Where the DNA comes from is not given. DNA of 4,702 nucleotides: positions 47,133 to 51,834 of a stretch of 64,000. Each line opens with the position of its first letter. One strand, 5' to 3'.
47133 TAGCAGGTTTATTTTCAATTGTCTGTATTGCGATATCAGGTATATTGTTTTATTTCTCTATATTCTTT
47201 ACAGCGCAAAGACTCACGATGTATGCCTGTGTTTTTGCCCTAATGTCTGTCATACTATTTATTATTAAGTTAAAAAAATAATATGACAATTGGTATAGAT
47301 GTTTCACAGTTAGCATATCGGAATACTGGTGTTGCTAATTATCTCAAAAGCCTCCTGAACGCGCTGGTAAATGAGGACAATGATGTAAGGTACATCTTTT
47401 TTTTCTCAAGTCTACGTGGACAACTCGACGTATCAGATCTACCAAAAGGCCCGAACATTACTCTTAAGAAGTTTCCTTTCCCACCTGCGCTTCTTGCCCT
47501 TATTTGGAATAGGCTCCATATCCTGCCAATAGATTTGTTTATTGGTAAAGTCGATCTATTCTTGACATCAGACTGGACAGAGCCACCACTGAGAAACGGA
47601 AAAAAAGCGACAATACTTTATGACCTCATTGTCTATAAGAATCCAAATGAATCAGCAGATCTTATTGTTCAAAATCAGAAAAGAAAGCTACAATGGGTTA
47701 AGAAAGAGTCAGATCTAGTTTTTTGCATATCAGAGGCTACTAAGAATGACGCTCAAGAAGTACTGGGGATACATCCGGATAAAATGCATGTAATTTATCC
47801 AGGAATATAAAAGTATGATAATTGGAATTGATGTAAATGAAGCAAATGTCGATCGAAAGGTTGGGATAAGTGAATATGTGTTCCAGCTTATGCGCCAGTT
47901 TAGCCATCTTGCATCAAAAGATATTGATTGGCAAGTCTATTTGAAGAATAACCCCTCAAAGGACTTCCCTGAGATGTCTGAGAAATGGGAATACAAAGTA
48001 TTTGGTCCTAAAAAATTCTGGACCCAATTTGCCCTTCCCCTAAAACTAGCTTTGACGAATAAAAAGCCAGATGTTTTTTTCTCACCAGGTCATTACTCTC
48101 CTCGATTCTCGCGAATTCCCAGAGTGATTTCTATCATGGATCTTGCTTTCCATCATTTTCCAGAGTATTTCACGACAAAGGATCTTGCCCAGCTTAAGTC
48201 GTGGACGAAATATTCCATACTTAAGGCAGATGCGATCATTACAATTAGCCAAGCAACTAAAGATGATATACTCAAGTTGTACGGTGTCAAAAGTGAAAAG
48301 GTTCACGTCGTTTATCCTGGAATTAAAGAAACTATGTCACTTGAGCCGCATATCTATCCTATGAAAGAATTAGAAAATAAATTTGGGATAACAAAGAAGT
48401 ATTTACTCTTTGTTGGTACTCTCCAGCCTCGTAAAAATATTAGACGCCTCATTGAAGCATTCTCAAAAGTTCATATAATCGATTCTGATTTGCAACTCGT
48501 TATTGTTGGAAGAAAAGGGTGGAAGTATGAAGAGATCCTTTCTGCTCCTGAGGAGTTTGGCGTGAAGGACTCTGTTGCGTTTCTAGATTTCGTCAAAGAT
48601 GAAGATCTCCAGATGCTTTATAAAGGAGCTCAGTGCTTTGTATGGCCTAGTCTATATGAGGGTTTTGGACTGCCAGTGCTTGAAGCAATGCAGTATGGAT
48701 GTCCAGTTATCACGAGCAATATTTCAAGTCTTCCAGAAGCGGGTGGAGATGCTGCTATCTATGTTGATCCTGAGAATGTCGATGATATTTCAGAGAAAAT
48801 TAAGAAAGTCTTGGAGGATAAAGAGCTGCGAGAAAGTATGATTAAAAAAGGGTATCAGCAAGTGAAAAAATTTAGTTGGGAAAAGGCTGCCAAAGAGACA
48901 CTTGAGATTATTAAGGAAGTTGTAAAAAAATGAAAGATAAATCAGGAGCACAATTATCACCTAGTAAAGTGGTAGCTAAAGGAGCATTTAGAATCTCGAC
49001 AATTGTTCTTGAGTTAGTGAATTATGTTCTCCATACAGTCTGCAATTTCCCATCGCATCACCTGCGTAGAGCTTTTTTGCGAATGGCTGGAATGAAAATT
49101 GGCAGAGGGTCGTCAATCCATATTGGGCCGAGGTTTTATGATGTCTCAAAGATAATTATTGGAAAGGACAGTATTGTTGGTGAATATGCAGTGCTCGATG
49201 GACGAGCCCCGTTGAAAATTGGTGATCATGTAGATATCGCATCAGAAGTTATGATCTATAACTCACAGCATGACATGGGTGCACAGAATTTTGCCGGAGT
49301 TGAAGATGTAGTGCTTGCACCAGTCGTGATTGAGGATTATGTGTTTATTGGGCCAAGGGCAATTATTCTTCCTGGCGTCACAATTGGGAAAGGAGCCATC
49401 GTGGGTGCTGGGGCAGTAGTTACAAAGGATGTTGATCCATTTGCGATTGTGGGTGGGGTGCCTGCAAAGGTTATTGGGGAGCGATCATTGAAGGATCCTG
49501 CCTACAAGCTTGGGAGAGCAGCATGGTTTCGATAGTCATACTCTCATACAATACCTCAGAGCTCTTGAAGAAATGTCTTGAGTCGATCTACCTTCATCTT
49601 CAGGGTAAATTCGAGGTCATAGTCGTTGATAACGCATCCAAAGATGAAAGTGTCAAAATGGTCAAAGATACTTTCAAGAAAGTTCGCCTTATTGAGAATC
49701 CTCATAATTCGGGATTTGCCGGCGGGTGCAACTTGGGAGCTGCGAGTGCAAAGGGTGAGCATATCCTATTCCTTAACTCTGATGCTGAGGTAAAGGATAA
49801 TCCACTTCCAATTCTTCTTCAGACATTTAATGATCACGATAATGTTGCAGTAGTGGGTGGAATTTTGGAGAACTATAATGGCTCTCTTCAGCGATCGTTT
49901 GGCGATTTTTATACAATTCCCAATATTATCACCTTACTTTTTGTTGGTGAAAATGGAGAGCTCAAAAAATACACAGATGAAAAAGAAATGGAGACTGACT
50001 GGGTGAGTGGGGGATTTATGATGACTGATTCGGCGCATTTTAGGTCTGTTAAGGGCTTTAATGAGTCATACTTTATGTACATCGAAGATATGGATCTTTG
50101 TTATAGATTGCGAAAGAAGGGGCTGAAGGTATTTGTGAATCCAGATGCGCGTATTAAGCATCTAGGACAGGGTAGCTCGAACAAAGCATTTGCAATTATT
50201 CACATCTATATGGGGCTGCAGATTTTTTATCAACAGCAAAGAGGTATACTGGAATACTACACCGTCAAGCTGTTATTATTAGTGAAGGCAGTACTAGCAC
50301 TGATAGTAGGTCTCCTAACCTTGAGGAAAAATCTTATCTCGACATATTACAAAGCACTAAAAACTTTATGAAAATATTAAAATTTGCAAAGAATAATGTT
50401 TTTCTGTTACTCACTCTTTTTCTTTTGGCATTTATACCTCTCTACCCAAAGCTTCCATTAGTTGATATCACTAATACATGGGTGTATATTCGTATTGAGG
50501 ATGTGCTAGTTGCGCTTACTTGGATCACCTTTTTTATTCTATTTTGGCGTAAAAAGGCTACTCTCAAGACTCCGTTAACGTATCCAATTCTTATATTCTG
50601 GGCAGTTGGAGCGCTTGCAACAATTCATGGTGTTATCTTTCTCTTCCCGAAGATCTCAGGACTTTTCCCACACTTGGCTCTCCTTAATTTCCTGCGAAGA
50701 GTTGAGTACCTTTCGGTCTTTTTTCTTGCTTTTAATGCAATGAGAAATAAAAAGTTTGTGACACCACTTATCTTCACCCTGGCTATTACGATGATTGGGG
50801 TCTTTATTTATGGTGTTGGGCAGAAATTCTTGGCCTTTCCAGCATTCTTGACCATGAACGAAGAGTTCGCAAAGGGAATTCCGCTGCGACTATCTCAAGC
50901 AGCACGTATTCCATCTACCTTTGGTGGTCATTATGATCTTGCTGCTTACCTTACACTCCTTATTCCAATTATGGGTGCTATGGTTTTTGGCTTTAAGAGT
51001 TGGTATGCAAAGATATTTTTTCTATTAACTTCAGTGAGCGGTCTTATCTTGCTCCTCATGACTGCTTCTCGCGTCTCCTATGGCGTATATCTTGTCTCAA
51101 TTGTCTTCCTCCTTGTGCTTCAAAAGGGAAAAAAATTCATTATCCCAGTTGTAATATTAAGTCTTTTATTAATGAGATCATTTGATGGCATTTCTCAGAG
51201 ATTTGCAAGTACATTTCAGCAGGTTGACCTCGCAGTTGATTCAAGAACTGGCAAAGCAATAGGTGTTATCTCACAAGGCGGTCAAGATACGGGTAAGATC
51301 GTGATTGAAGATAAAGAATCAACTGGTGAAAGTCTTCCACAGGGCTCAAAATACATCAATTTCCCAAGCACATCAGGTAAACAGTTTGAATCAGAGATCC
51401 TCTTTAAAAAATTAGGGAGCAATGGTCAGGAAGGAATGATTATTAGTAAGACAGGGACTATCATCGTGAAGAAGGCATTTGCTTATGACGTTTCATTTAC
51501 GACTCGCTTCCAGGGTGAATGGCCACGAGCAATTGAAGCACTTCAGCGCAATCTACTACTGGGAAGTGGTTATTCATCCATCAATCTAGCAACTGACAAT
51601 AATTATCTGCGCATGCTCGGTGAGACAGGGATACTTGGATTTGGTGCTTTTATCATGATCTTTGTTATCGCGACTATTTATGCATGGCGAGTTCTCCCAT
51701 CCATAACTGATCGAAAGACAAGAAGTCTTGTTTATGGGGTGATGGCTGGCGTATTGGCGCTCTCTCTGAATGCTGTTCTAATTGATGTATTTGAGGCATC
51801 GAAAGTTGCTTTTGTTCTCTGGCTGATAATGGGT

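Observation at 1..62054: A 62-kb, almost single-strand glycosylation mega-locus with at least 16 GT2/GT4 enzymes, at least 12 large GT-C-type membrane proteins, two flippases and two lipid-sugar synthases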

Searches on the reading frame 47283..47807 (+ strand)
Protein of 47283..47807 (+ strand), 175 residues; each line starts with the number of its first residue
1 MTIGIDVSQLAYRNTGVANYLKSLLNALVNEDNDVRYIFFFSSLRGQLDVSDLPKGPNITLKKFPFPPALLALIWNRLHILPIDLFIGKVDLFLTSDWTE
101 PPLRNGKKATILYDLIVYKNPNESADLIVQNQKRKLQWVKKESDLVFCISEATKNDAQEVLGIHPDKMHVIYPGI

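Call 6: search_protein_families(library=pfam, proteins=[window:47283-47807:+], max_evalue=0.001)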
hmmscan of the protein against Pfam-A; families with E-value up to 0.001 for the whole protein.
window:47283-47807:+ (175 aa): 1 family
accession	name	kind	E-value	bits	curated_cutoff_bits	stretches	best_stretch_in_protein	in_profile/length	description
PF13439.12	Glyco_transf_4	-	1.5e-12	48.3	28.5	1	16-175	3-166/170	Glycosyltransferase Family 4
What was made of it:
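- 47283..47810 (+): Stand-alone GT4 N-terminal domain, 175 aa. Glyco_transf_4 E 1.5e-12 only (call 6).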

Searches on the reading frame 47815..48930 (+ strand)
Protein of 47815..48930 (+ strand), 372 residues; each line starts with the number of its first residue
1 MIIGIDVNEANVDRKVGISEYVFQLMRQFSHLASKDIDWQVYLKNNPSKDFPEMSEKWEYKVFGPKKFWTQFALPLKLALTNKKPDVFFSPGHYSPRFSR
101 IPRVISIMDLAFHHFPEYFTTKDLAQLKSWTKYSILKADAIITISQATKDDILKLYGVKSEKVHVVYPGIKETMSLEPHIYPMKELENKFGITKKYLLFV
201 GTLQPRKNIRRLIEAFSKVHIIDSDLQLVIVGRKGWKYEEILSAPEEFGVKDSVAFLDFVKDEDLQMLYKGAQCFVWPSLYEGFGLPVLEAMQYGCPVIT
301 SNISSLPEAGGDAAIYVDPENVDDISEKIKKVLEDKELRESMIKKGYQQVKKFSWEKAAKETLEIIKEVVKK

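Call 6: search_protein_families(library=pfam, proteins=[window:47815-48930:+], max_evalue=0.001)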
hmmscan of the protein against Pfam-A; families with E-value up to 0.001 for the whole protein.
window:47815-48930:+ (372 aa): 6 families
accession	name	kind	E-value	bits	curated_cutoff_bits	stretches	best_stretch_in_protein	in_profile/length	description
PF00534.26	Glycos_transf_1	-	6.1e-42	143.5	26.4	1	189-348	8-171/172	Glycosyl transferases group 1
PF13692.12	Glyco_trans_1_4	-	1.6e-31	110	27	1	195-335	2-142/142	Glycosyl transferases group 1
PF13439.12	Glyco_transf_4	-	2.1e-13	51.1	28.5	1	33-170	16-166/170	Glycosyltransferase Family 4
PF20706.3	GT4-conflict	-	1.2e-12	48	26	1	137-361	146-384/385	Family 4 Glycosyltransferase in conflict systems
PF13524.12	Glyco_trans_1_2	-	2e-09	38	25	1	210-363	3-143/144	Glycosyl transferase-like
PF13579.12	Glyco_trans_4_4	-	0.00065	20.5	29.7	1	78-169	65-158/158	Glycosyl transferase 4-like domain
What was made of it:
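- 47815..48933 (+): GT4 glycosyltransferase. Glycos_transf_1 E 6e-42 (call 6)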

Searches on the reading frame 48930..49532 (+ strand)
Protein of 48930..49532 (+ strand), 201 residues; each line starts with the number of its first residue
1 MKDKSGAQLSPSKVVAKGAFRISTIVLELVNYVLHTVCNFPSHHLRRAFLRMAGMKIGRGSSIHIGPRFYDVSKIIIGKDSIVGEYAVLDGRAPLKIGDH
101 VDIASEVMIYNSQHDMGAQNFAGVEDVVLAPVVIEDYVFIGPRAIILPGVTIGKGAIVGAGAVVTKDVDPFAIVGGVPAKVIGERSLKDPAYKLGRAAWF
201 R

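Call 6: search_protein_families(library=pfam, proteins=[window:48930-49532:+], max_evalue=0.001)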
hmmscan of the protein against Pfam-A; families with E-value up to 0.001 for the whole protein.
window:48930-49532:+ (201 aa): 3 families
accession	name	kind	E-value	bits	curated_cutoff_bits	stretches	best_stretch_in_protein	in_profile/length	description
PF00132.30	Hexapep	-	1e-14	53.9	27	1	132-166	2-36/36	Bacterial transferase hexapeptide (six repeats)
PF14602.12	Hexapep_2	-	3.5e-10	39.9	27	1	131-166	1-34/34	Hexapeptide repeat of succinyl-transferase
PF25084.1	LbH_EIF2B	-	0.00073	20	54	0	74-156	21-103/105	EIF2B subunit epsilon LbH domain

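Call 66: search_protein_families(library=ncbifam, proteins=[window:48930-49532:+], max_evalue=0.00001)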
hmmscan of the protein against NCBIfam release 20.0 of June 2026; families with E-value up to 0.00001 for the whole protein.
window:48930-49532:+ (201 aa): 37 families (the best 25 are shown)
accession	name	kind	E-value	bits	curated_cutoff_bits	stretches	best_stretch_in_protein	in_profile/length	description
NF007797.0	PRK10502.1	subfamily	3.5e-27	95.2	192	1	16-186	14-180/183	WcaF family extracellular polysaccharide biosynthesis acetyltransferase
TIGR03308.1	phn_thr-fam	hypoth_equivalog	2.9e-21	76.2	201.65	1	131-200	108-177/204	phosphonate metabolim protein, transferase hexapeptide repeat family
NF007499.0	PRK10092.1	equivalog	3.4e-21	75.9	314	1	58-182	55-180/183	maltose O-acetyltransferase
NF007240.0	PRK09677.1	equivalog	3.9e-18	65.6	243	1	59-185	48-184/192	putative lipopolysaccharide biosynthesis O-acetyl transferase WbbJ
NF038307.1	EPS_acetyl_HpsU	equivalog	5.3e-18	65.2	305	1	22-181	19-174/178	hormogonium polysaccharide biosynthesis acetyltransferase HpsU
TIGR03570.1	NeuD_NnaD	subfamily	6.4e-18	65.1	160.8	1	65-180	90-202/202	NeuD/PglB/VioB family sugar acetyltransferase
NF007076.0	PRK09527.1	equivalog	1.6e-17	63.6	347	1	57-192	70-192/203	galactoside O-acetyltransferase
TIGR03532.1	DapD_Ac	equivalog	2.5e-17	63.3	231.75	1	76-184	118-213/231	2,3,4,5-tetrahydropyridine-2,6-dicarboxylate N-acetyltransferase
NF000490.1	chloram_CatB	equivalog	4.8e-17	62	350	1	67-194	49-173/210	type B chloramphenicol O-acetyltransferase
TIGR04008.1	WcaF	equivalog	8e-17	61.7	326.3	1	25-185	19-178/180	colanic acid biosynthesis acetyltransferase WcaF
NF000311.1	Vat_ABCDEFH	equivalog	2.6e-16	59.8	300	1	132-200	111-179/201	Vat family streptogramin A O-acetyltransferase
NF033468.1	stregram_VatI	exception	1e-15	58.1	415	1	130-186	111-167/208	streptogramin A O-acetyltransferase Vat(I)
NF058585.1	HptprglPActTf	PfamEq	5.2e-15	55.4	300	1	124-186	99-161/172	heptaprenylglyceryl phosphate O-acetyltransferase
NF000504.1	stregram_VatH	exception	3.5e-13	49.9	475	1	132-191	118-177/216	streptogramin A O-acetyltransferase Vat(H)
NF041874.1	EPS_EpsC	equivalog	3.5e-13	49.6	150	1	97-184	84-166/168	serine O-acetyltransferase EpsC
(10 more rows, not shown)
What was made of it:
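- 48930..49535 (+): Hexapeptide O-acetyltransferase, WcaF-like. Hexapep E 1e-14 (call 6); PRK10502 E 3.5e-27 (call 66)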

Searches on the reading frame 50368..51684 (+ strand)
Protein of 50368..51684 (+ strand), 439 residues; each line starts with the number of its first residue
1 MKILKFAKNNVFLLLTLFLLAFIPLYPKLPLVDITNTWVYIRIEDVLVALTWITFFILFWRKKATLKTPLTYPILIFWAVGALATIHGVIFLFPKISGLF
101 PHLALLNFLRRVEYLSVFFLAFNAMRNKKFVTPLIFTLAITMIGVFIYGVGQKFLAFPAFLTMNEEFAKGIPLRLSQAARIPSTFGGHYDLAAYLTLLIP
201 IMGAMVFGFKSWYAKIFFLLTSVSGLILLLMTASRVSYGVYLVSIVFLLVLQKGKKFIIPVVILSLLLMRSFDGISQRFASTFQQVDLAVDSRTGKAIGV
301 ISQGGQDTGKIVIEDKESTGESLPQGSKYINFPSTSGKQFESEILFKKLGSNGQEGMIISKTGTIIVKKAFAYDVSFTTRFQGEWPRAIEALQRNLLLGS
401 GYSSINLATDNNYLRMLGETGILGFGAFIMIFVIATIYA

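Call 80: search_protein_families(library=pfam, proteins=[window:50368-51684:+], max_evalue=1)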
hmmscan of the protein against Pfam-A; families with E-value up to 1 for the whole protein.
window:50368-51684:+ (439 aa): 1 family
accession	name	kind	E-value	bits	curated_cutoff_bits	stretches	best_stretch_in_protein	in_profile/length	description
PF04932.20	Wzy_C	-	1.5e-06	28.5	31.7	1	221-429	2-149/149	O-Antigen ligase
